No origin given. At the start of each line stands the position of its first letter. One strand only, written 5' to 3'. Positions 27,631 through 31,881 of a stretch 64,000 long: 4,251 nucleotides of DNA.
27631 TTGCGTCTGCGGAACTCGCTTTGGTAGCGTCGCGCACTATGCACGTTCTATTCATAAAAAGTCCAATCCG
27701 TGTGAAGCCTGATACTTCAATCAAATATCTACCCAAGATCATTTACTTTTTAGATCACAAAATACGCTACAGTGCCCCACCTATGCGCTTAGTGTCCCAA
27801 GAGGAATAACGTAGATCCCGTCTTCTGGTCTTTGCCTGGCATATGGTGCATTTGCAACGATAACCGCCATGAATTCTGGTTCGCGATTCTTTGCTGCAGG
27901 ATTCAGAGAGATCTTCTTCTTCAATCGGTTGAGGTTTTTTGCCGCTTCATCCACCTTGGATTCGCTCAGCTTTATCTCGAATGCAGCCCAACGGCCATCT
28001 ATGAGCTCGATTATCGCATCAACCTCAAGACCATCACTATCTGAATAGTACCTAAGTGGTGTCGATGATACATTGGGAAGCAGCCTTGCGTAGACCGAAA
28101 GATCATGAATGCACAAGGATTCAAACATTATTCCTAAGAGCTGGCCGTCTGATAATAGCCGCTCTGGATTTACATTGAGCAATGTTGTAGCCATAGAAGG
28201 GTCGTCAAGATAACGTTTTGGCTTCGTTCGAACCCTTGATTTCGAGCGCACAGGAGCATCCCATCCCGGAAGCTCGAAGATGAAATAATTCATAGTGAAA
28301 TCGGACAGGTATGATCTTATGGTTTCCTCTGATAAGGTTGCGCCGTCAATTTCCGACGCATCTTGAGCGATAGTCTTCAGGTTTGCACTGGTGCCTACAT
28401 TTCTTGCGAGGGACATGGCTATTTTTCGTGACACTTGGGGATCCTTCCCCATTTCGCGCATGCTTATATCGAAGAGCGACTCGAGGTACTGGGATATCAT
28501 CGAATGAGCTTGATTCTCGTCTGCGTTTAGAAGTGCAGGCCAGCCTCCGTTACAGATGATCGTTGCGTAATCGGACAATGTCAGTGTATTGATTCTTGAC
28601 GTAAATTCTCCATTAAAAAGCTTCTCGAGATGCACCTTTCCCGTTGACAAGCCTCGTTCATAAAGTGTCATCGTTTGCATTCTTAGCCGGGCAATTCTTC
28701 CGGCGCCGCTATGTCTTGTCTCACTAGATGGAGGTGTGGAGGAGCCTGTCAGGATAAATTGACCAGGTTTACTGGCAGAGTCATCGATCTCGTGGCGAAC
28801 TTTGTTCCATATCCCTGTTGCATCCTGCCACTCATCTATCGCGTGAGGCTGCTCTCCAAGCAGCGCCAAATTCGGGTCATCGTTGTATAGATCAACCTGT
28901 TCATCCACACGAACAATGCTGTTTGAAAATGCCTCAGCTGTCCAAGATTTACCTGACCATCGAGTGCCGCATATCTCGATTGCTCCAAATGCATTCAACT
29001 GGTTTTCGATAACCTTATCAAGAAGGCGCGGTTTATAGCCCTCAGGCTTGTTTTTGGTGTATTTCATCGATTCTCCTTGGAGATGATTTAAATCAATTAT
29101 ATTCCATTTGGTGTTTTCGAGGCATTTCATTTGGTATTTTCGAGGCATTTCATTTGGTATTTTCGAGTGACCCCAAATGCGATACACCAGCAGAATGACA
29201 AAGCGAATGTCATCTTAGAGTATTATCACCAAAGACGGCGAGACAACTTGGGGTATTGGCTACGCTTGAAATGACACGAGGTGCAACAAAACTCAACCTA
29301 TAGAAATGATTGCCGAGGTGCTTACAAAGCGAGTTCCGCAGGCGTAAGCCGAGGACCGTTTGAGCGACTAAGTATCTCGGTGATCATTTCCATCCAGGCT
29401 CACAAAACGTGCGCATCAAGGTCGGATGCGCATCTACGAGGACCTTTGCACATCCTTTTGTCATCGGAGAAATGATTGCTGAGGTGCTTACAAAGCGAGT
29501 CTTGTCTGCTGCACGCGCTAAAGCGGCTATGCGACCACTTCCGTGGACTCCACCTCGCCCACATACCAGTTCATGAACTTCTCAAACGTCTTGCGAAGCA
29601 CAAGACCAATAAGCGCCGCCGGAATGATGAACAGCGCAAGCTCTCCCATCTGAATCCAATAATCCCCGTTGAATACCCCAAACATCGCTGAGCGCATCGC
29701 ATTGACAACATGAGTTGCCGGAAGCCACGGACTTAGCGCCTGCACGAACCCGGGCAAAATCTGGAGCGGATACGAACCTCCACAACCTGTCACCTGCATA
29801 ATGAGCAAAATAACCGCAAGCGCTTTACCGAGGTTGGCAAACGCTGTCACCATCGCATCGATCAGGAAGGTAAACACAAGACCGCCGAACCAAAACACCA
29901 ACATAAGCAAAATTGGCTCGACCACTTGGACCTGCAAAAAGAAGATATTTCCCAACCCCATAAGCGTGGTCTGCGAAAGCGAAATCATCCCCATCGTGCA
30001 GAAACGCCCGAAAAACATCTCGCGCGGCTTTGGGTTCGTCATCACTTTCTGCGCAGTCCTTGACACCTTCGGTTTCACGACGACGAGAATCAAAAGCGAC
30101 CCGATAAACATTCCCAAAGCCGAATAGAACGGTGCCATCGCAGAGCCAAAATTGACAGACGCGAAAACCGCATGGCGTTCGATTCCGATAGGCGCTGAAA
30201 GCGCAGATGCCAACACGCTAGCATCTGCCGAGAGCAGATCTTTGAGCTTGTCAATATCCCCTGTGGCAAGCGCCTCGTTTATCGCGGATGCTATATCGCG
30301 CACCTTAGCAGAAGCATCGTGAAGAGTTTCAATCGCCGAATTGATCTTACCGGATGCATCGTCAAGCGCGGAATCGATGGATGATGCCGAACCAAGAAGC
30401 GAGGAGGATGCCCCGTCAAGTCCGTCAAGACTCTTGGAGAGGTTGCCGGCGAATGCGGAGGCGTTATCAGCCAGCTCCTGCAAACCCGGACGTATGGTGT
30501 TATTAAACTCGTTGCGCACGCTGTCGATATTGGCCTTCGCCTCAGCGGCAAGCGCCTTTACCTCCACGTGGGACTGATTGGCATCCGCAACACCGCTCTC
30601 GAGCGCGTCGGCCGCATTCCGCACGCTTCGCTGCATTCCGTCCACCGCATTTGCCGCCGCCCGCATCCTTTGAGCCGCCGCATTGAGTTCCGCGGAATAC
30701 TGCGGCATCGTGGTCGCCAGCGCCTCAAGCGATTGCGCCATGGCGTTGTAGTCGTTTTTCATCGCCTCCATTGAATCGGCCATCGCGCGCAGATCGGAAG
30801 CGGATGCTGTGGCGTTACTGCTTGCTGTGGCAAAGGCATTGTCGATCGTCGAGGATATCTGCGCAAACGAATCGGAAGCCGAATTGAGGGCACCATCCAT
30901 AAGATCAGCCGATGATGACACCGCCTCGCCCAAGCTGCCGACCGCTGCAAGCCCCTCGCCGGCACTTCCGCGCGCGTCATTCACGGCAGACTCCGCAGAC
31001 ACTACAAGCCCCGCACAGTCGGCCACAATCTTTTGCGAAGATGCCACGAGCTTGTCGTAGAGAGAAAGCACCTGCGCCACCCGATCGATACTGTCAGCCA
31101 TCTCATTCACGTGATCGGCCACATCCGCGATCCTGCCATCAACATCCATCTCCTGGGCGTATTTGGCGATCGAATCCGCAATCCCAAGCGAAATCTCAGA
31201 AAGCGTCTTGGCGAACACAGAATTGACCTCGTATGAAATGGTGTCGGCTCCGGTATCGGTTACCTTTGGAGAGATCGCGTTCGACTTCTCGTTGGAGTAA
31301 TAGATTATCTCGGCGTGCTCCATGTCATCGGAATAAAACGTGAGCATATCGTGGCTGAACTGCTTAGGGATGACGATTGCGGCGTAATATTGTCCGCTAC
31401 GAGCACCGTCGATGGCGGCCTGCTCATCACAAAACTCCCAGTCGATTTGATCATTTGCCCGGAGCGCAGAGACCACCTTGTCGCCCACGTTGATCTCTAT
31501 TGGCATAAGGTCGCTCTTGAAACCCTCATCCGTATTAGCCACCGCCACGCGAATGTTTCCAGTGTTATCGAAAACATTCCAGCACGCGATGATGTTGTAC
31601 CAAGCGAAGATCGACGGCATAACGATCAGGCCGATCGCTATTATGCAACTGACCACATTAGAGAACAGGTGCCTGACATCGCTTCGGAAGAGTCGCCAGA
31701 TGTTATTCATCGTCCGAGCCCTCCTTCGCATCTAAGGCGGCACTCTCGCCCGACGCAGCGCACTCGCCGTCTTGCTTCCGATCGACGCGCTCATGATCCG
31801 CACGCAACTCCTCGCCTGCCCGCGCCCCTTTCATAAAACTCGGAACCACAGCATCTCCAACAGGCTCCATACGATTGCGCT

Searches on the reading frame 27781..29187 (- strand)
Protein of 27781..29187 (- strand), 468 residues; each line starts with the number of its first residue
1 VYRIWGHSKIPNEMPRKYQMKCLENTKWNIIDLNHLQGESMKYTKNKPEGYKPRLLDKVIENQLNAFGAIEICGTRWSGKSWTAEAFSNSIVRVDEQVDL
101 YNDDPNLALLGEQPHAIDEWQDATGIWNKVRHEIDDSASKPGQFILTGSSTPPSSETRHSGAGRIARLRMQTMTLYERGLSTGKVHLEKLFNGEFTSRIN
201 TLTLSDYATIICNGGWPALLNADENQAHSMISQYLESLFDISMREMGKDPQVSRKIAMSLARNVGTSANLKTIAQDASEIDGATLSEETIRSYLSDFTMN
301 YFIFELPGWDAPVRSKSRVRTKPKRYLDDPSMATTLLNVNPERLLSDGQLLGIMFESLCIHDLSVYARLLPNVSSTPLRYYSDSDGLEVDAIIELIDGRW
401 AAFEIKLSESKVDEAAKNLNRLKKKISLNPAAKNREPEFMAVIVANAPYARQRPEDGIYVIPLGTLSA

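Call 7: search_protein_families(library=pfam, proteins=[window:27781-29187:-])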
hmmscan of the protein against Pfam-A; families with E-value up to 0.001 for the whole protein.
window:27781-29187:- (468 aa): 2 families
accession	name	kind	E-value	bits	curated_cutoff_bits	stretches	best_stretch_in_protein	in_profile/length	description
PF13635.12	DUF4143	-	5.3e-30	104.7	28.1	1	240-408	3-160/160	Domain of unknown function (DUF4143)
PF13173.12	AAA_14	-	4.7e-09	36.8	27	1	70-177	5-127/129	AAA domain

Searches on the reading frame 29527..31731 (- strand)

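Call 7: search_protein_families(library=pfam, proteins=[window:29527-31731:-])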
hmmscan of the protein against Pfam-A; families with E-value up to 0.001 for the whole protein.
window:29527-31731:- (734 aa): 4 families
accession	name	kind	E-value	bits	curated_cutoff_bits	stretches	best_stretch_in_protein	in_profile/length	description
PF12698.13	ABC2_membrane_3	-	5.2e-26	92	31.6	2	479-708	111-344/347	ABC-2 family transporter protein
PF01061.29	ABC2_membrane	-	2.4e-05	24.4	26.9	1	531-684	52-211/211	ABC-2 type transporter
PF13949.11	ALIX_LYPXL_bnd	-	0.00072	19.4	30.8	0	307-488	89-268/295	ALIX V-shaped domain binding to HIV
PF09763.15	Sec3_CC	-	0.001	19.4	27.1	0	310-372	19-81/133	Exocyst complex component Sec3, coiled-coil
